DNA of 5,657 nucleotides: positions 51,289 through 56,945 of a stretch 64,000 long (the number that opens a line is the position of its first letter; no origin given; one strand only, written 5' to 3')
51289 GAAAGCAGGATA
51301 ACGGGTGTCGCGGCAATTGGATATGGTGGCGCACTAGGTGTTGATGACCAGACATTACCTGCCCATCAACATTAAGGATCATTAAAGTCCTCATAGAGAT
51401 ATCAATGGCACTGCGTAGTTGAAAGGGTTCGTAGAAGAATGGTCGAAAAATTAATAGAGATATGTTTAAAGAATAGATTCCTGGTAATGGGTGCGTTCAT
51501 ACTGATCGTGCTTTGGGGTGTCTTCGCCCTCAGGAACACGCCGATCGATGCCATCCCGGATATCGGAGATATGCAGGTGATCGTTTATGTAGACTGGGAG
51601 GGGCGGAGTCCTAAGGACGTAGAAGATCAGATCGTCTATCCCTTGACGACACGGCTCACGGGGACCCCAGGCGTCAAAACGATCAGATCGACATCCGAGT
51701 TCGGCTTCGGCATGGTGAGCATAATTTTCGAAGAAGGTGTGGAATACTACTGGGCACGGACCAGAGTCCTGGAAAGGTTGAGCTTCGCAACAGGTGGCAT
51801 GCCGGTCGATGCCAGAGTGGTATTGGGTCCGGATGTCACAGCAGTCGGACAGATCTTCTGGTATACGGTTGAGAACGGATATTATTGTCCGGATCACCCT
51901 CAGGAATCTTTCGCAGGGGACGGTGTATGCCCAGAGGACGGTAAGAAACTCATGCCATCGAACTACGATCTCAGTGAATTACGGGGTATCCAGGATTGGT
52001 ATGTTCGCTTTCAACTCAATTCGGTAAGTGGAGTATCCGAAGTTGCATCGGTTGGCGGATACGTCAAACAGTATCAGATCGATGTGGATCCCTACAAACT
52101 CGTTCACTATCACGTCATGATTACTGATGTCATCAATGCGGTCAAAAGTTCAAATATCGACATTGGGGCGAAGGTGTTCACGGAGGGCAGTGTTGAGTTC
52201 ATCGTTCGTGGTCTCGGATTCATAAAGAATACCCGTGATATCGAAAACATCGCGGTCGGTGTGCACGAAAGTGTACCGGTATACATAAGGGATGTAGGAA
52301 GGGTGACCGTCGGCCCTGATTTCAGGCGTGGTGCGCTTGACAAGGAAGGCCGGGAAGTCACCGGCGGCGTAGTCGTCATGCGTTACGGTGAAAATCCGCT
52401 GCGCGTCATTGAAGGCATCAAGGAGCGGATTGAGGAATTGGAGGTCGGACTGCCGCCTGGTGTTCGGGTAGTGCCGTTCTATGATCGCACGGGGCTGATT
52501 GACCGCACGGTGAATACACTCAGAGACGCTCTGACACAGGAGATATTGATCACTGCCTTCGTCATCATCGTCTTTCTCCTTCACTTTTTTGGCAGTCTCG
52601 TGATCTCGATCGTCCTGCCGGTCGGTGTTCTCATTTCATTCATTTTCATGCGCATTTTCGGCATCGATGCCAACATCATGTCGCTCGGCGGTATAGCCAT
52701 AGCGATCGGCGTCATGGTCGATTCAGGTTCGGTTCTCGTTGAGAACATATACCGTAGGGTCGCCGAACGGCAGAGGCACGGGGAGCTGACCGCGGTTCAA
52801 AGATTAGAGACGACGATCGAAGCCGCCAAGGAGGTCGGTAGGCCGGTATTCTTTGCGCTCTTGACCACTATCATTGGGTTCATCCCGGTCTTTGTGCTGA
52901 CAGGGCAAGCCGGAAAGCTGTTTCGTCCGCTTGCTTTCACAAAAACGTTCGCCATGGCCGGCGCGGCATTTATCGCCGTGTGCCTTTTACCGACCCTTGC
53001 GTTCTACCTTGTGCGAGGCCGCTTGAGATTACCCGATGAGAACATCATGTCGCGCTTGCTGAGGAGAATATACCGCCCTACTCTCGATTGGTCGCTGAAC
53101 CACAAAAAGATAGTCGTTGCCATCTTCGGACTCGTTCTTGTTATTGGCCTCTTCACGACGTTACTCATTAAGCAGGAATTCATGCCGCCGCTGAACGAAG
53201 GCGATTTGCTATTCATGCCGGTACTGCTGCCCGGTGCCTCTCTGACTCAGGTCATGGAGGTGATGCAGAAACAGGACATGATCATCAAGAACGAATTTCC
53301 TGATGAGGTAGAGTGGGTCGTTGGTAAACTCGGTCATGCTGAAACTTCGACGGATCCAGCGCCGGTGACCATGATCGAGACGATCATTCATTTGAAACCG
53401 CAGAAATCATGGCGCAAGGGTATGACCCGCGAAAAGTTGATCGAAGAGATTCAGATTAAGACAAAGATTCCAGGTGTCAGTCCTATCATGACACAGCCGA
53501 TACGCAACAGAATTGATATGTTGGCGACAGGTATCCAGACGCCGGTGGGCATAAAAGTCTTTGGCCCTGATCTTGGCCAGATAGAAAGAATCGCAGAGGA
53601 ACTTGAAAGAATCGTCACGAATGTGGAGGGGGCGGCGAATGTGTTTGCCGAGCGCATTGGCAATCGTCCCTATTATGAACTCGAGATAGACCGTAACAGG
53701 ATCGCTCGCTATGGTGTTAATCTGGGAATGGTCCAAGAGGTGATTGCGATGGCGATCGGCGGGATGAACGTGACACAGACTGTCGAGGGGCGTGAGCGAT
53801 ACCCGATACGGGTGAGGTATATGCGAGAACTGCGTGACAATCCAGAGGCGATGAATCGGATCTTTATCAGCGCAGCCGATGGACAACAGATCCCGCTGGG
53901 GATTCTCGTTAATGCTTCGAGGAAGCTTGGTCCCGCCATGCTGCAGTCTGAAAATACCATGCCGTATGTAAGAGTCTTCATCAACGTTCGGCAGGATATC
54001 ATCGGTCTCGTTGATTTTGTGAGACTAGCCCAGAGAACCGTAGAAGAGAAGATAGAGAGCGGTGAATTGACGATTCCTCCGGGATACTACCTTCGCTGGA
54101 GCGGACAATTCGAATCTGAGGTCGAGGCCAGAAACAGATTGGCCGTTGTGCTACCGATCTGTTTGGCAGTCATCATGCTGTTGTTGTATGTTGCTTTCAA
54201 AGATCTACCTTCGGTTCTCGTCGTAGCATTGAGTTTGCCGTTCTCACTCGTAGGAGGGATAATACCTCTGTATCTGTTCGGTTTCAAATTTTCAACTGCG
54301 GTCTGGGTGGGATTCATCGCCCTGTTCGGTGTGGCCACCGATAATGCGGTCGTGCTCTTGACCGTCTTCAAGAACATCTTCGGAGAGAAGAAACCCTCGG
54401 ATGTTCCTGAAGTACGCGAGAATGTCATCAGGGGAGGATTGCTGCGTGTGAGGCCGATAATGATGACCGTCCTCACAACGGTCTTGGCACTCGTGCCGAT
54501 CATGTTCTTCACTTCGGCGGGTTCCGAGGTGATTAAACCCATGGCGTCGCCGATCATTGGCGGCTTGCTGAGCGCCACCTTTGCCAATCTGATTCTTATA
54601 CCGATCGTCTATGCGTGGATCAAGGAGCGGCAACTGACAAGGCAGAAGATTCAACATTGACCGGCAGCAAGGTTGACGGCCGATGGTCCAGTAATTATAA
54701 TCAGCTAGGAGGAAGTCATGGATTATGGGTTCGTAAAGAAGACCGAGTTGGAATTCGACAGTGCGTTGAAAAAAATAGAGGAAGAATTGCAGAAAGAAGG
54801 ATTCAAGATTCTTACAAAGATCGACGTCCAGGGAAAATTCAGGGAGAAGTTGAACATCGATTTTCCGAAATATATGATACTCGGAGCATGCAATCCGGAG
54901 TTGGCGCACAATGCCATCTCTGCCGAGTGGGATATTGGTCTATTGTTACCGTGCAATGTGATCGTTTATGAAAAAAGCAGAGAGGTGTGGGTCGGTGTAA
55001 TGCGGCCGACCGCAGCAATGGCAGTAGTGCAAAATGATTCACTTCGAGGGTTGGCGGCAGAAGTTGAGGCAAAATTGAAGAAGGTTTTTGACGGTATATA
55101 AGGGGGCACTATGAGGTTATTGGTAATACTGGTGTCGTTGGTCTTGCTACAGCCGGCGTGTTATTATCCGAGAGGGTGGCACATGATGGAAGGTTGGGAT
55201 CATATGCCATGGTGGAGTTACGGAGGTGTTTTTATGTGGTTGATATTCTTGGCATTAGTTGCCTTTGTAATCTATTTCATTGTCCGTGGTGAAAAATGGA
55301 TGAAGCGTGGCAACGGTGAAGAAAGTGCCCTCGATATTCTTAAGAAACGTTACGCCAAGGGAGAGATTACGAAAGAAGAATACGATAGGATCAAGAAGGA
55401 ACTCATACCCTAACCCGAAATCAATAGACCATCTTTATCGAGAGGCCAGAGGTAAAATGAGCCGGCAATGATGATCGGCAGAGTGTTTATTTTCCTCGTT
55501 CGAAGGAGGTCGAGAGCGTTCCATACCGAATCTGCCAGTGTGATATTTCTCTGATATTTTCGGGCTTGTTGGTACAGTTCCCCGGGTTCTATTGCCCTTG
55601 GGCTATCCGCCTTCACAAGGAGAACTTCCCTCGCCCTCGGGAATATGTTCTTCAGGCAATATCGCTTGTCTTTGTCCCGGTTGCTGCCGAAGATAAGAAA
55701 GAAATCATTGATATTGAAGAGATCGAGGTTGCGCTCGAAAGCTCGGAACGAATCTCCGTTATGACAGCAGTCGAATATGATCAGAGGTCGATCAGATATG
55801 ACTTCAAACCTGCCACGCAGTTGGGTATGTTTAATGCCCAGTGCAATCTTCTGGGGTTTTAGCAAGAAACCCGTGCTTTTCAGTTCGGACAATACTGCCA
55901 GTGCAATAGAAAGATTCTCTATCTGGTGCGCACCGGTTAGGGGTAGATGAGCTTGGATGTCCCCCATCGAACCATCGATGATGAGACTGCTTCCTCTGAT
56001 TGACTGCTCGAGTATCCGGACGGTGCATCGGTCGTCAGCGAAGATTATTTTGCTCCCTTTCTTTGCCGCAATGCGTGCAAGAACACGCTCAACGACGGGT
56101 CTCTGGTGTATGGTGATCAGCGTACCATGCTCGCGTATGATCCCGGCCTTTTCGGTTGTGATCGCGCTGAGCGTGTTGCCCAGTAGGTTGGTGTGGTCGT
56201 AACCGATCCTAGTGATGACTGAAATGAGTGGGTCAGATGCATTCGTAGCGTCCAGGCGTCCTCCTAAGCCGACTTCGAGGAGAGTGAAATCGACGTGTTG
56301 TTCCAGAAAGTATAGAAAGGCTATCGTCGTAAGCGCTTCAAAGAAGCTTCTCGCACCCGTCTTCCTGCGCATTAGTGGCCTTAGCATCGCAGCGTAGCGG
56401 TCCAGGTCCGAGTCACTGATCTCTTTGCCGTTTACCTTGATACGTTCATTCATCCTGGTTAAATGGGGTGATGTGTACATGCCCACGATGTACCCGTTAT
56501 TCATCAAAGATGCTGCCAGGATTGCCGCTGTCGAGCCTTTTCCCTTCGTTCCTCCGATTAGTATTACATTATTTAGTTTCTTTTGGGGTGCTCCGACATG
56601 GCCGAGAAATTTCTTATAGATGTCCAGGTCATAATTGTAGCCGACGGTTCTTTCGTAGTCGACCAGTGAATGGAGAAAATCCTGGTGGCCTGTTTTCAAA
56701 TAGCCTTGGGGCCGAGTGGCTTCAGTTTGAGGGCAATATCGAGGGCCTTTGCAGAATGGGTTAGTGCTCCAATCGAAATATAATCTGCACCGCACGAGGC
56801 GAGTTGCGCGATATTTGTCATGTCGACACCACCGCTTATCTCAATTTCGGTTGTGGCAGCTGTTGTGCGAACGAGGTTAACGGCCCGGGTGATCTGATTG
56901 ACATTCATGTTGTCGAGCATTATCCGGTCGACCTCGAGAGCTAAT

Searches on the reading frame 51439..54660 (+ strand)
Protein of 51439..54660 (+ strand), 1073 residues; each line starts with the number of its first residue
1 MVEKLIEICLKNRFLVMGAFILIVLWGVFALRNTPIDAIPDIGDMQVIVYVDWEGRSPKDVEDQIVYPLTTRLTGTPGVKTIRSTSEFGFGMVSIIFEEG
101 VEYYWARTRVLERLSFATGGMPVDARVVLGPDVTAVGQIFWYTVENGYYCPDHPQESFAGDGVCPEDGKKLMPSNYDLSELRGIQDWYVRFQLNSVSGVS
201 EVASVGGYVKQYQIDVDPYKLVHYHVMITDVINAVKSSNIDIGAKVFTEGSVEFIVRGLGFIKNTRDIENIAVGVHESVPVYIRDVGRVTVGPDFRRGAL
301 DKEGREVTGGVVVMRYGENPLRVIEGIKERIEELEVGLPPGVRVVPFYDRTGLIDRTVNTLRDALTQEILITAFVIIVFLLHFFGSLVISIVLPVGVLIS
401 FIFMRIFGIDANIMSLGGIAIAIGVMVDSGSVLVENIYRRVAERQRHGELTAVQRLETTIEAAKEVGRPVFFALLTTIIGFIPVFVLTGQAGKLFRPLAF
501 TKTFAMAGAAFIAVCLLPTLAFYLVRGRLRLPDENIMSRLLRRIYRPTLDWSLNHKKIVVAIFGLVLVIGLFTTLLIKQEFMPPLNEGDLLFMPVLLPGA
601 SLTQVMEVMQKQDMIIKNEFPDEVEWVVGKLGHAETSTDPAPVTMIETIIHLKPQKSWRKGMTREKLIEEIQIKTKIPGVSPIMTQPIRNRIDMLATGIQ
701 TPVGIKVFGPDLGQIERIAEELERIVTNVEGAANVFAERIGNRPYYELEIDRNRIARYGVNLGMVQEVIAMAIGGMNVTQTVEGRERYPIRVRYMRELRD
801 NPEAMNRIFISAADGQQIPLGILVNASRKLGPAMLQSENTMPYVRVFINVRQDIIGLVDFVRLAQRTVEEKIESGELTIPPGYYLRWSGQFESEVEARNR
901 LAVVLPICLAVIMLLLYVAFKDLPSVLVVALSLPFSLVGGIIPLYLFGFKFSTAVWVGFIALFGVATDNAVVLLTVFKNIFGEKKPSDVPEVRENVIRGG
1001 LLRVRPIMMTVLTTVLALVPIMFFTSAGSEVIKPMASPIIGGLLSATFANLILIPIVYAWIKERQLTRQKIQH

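Call 62: search_protein_families(library=pfam, proteins=[window:51439-54660:+], max_evalue=1e-8)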
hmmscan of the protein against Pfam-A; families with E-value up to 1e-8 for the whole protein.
window:51439-54660:+ (1073 aa): 1 family
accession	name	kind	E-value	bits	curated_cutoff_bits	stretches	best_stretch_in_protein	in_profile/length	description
PF00873.25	ACR_tran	-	4.5e-220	733.6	28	1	6-1061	2-1020/1021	AcrB/AcrD/AcrF family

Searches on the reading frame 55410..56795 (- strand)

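Call 62: search_protein_families(library=pfam, proteins=[window:55410-56795:-], max_evalue=1e-8)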
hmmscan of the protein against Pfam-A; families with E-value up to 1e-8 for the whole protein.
window:55410-56795:- (461 aa): 1 family
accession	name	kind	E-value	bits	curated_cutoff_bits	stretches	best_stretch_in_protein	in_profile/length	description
PF08245.18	Mur_ligase_M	-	5.9e-13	49.7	24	1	80-301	1-199/200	Mur ligase middle domain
